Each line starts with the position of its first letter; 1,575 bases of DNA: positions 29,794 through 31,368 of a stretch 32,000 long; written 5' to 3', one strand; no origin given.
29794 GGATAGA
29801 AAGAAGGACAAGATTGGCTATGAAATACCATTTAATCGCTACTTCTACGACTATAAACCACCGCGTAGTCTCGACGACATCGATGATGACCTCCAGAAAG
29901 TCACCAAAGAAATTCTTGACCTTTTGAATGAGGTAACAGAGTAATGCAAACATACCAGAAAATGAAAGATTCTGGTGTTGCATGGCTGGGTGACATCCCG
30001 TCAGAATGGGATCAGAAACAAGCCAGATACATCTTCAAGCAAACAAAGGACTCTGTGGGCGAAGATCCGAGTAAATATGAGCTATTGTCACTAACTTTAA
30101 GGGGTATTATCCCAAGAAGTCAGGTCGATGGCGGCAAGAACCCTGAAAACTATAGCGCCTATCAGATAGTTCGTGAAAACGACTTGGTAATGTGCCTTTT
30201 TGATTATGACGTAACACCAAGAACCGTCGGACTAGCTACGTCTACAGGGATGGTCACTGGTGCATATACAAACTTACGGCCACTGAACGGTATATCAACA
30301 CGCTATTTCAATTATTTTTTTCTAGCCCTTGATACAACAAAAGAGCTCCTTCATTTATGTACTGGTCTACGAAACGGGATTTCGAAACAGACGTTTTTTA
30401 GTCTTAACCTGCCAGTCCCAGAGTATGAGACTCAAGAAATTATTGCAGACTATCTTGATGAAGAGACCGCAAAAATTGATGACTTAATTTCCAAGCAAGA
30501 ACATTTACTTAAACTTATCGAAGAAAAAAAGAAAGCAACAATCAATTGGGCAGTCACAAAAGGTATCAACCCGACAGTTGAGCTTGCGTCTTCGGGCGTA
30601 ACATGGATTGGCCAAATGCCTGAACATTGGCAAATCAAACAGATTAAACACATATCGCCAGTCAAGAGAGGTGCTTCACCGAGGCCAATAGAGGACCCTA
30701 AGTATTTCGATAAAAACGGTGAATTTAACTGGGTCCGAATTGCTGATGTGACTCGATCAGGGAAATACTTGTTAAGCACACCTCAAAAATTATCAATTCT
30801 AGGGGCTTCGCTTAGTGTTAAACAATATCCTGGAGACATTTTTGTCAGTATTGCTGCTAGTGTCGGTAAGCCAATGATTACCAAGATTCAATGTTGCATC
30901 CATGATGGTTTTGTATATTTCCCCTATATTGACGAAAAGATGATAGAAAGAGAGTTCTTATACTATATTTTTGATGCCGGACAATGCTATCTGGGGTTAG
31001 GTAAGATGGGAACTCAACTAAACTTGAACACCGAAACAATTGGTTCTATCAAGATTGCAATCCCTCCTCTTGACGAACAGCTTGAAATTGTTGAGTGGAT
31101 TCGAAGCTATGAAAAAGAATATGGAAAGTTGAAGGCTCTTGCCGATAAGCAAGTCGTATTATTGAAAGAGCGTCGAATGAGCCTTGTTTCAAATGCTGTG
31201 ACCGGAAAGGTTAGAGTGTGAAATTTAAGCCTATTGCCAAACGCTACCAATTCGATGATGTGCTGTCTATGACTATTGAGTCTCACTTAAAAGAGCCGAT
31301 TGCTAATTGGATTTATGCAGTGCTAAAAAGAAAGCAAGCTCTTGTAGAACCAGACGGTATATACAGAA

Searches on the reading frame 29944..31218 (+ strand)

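Call 97: search_protein_families(library=pfam, proteins=[window:29944-31218:+], max_evalue=0.001)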
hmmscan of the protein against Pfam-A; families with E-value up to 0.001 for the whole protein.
window:29944-31218:+ (425 aa): 1 family
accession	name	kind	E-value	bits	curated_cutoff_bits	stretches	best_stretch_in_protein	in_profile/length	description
PF01420.25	Methylase_S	-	2.4e-21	77.1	22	2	226-391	1-154/168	Type I restriction modification DNA specificity domain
